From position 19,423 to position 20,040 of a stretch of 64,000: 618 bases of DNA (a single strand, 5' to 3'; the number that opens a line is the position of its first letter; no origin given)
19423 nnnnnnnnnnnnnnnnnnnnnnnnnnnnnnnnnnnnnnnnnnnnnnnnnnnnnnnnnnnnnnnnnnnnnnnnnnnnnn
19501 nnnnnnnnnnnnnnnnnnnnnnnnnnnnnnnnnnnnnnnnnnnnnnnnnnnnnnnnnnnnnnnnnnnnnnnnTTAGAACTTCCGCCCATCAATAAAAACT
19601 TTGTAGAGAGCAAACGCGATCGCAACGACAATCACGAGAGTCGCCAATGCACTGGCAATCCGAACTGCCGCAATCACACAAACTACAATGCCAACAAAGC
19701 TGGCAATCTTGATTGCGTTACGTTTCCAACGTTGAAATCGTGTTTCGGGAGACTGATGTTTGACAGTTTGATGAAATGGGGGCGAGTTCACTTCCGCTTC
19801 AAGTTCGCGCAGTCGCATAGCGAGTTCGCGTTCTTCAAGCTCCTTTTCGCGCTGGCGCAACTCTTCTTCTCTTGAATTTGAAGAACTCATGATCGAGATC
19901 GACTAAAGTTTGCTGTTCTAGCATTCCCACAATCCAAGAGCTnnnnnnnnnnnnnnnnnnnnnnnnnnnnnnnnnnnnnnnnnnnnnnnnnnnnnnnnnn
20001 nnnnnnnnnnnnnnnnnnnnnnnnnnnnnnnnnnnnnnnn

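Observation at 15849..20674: PspA/Vipp1-like (ESCRT-III), small membrane protein and two dynamins in one probable operon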

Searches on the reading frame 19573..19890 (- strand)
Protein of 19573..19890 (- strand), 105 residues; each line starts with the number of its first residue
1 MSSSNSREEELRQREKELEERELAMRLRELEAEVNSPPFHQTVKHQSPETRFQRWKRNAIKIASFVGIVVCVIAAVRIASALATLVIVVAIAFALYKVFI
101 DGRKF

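Call 3: search_protein_families(library=pfam, proteins=[window:19573-19890:-], max_evalue=0.01)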
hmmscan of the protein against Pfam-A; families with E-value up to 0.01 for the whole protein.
window:19573-19890:- (105 aa): 1 family
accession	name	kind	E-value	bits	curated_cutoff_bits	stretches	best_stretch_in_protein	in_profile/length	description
PF11239.13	DUF3040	-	0.0013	19.4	24.7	1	25-92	9-76/84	Protein of unknown function (DUF3040)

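Call 4: search_protein_families(library=ncbifam, proteins=[window:19573-19890:-], max_evalue=0.01)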
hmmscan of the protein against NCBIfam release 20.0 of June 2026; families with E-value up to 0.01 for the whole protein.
window:19573-19890:- (105 aa): 0 families

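Call 8: find_encoding_contigs(protein=window:19573-19890:-, flank=8000, max_places=10)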
Protein window:19573-19890:- (105 aa): 1 contig read that carries it; 1 place shown.
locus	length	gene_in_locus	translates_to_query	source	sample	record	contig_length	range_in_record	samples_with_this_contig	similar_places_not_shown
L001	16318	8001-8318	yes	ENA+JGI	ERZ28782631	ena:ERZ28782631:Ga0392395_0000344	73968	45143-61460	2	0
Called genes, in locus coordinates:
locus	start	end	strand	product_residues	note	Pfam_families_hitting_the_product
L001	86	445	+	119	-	-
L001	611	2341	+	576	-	PF00672:HAMP, PF02518:HATPase_c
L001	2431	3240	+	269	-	PF11150:DUF2927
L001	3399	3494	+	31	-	PF07465:PsaM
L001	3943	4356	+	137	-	-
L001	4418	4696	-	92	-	-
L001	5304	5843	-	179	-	PF05258:DciA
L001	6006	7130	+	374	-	-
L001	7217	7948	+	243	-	PF04012:PspA_IM30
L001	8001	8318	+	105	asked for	-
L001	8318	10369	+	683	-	PF00350:Dynamin_N, PF01926:MMR_HSR1 (weak), PF21808:Dynamin-like_hel_bact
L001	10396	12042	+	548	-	PF00350:Dynamin_N, PF01926:MMR_HSR1 (weak)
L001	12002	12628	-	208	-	PF01936:NYN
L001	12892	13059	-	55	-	PF12728:HTH_17 (weak)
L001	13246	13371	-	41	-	-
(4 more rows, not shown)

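Call 29: find_homologous_proteins(query=window:19573-19890:-, max_evalue=0.001)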
Query window:19573-19890:- (105 aa): 16 proteins with E <= 0.001 among 54 candidates.
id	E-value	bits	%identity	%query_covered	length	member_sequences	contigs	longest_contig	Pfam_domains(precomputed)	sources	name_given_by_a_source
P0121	7.8e-59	213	100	100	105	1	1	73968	-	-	-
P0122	1.2e-51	190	88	100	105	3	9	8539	-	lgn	-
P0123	4.0e-46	173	78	99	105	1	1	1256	-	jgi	jgi:hypothetical protein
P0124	4.4e-28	115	55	70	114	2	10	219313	-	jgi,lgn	jgi:hypothetical protein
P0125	4.7e-28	115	51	98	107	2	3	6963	-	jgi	jgi:hypothetical protein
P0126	3.0e-27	112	51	97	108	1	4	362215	-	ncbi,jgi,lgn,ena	ncbi:MAG TPA: hypothetical protein V6D14_35560 [Coleofasciculaceae cyanobacterium]|jgi:Flp pilus ass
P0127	8.3e-26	108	50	96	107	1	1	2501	-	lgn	-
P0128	3.6e-24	102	56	96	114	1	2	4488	-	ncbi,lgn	-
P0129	2.4e-19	87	50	98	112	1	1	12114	-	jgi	jgi:hypothetical protein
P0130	2.5e-16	77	41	93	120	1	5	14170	-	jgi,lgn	jgi:hypothetical protein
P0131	3.9e-16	77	44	95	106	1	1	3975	-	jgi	jgi:hypothetical protein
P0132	9.4e-16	75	47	90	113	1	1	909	-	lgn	-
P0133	7.4e-14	69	39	99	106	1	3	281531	-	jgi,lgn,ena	jgi:hypothetical protein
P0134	2.2e-10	58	39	71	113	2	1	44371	-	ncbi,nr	ncbi:hypothetical protein [Acaryochloris thomasi]|nr:hypothetical protein [Acaryochloris thomasi]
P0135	4.6e-9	54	39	39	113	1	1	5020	-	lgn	-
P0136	1.1e-4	40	34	89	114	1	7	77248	-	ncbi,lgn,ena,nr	ncbi:MAG: hypothetical protein GFH24_608378n20 [Chloroflexi bacterium AL-N5]|nr:hypothetical protein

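Call 53: search_protein_representatives(alignment_id=A1)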
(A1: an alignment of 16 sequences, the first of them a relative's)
Query: 16 sequences, 107 profile positions. Proteins with E-value up to 0.001 (for the whole library): 191; up to 1e-10: 147; up to 1e-30: 19. The best 150 are listed.
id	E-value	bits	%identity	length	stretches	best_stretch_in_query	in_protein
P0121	4.8e-44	165.0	-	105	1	1-104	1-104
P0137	8.1e-40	151.4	-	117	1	1-106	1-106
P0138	1.6e-39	150.4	-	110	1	1-105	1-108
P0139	1.3e-38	147.6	-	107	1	1-106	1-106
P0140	4.2e-37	142.7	-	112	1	1-105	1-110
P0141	5.3e-36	139.2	-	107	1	1-104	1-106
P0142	1.5e-35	137.7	-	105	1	1-104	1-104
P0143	4.2e-35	136.3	-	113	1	1-105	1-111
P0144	1.8e-34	134.2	-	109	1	1-105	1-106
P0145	1.2e-33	131.6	-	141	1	1-104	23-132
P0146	3.4e-33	130.1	-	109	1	1-105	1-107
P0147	2.5e-32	127.3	-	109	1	1-106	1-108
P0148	4.4e-32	126.6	-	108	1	1-105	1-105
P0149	4.7e-32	126.5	-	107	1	1-105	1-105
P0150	6.6e-32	126.0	-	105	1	1-103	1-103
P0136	3.9e-30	120.3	-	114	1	4-104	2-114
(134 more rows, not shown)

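Call 54: predict_structure(alignment_id=A1)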
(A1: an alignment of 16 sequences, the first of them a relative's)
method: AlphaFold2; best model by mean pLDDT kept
length: 105 residues; sequences in the alignment: 16
mean_pLDDT: 78.8   pTM: 0.34
mean pLDDT of the five models: 78.8, 78.1, 76.5, 76.2, 76.1
residues with pLDDT >= 90: 30; 70-90: 46; 50-70: 27; < 50: 2
segments of 3 or more residues with pLDDT < 50: none
pLDDT, mean of each block of 10 residues (from residue 1): 62 81 80 66 64 79 90 93 94 87 57
secondary structure, 60 per line:
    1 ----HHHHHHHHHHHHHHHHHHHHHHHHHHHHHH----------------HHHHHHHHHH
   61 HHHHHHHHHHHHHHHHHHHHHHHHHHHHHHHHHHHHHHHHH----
elements in order: H5-34 H51-101

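Call 59: find_encoding_contigs(protein=P0136, flank=7000, max_places=1)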
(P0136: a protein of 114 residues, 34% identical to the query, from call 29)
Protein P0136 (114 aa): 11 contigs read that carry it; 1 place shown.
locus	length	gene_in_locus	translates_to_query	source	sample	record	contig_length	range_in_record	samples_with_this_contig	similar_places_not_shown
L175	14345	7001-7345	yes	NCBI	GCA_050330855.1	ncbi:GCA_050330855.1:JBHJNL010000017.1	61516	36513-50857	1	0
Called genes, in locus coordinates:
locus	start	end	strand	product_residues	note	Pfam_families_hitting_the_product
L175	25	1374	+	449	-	PF00350:Dynamin_N (weak), PF01926:MMR_HSR1, PF05128:DUF697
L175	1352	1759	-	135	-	-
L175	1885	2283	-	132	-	PF13576:Pentapeptide_3 (faint), PF13599:Pentapeptide_4, PF00805:Pentapeptide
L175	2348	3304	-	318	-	-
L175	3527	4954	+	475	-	PF00425:Chorismate_bind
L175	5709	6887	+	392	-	PF00535:Glycos_transf_2, PF14559:TPR_19, PF13432:TPR_16, PF00515:TPR_1, PF07719:TPR_2 (weak), PF13424:TPR_12 (weak), PF13414:TPR_11, PF13432:TPR_16 (weak), +8 more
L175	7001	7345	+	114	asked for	-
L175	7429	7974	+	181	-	-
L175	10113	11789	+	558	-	PF00350:Dynamin_N, PF01926:MMR_HSR1, PF02421:FeoB_N (faint)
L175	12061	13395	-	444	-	PF00512:HisKA, PF02518:HATPase_c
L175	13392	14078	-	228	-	PF00072:Response_reg, PF00486:Trans_reg_C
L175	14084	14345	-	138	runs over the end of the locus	PF00376:MerR, PF13411:MerR_1, PF09278:MerR-DNA-bind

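Call 60: find_encoding_contigs(protein=P0124, flank=7000, max_places=1)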
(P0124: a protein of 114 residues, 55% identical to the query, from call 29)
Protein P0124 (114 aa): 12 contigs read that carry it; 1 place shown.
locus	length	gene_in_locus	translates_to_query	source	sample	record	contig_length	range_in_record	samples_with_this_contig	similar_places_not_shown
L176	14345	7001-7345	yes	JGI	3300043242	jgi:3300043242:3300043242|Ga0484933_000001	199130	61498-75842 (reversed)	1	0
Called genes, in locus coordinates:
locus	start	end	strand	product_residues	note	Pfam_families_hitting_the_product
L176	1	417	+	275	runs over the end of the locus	PF00528:BPD_transp_1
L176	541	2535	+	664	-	PF00005:ABC_tran, PF13379:NMT1_2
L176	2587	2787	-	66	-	-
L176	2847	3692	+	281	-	PF00005:ABC_tran, PF13304:AAA_21 (faint)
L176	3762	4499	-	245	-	PF00072:Response_reg, PF00486:Trans_reg_C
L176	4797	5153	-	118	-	-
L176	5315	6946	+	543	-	PF02310:B12-binding, PF04055:Radical_SAM, PF13282:DUF4070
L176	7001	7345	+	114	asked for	-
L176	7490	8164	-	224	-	PF00005:ABC_tran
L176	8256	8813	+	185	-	-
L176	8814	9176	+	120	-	-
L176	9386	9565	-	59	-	-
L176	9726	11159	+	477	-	PF00364:Biotin_lipoyl (faint), PF25917:BSH_RND, PF25997:BSH_YhbJ (faint), PF25989:YknX_C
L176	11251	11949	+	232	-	PF13628:DUF4142, PF03713:DUF305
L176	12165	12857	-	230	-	PF06347:SH3_4 (faint)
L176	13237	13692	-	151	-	PF00011:HSP20, PF17886:ArsA_HSP20 (faint)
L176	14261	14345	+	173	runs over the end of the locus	PF00582:Usp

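Call 61: search_protein_families(library=padloc, proteins=[window:19573-19890:-], max_evalue=0.001)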
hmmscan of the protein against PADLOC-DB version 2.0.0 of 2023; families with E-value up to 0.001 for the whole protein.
window:19573-19890:- (105 aa): 0 families

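Call 64: search_protein_families(library=pfam, alignment_id=A1, max_evalue=0.01)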
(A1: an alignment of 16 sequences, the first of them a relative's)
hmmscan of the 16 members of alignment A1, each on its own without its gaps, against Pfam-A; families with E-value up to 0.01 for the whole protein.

A. member 1, P0121 (105 aa): 1 family
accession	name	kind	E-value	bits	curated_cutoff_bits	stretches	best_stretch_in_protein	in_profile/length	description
PF11239.13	DUF3040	-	0.0013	19.4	24.7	1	25-92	9-76/84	Protein of unknown function (DUF3040)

B. families by the number of members that match (of 16 scanned): 8 families
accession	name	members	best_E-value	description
PF14257.11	DUF4349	4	4.6e-05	Domain of unknown function (DUF4349)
PF11239.13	DUF3040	2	0.0013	Protein of unknown function (DUF3040)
PF16083.10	Phage_holin_3_3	1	0.0013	LydA holin phage, holin superfamily III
PF07698.17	7TM-7TMR_HD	1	0.0014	7TM receptor with intracellular HD hydrolase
PF05384.16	DegS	1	0.0029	Sensor protein DegS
PF04956.18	TrbC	1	0.0041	TrbC/VIRB2 pilin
PF19053.6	EccD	1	0.0079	EccD-like transmembrane domain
PF20693.3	YobI-ATPase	1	0.0087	YobI-like P-loop NTPase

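Call 65: search_protein_families(library=ncbifam, alignment_id=A1, max_evalue=0.01)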
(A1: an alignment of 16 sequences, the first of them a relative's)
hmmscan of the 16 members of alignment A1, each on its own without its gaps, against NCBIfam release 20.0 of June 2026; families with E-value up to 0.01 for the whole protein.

A. member 1, P0121 (105 aa): 0 families

B. families by the number of members that match (of 16 scanned): 2 families
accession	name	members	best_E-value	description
TIGR01620.2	hyp_HI0043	1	0.0055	TIGR01620 family protein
NF050100.1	SepX_GlpR_3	1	0.0079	divisome protein SepX/GlpR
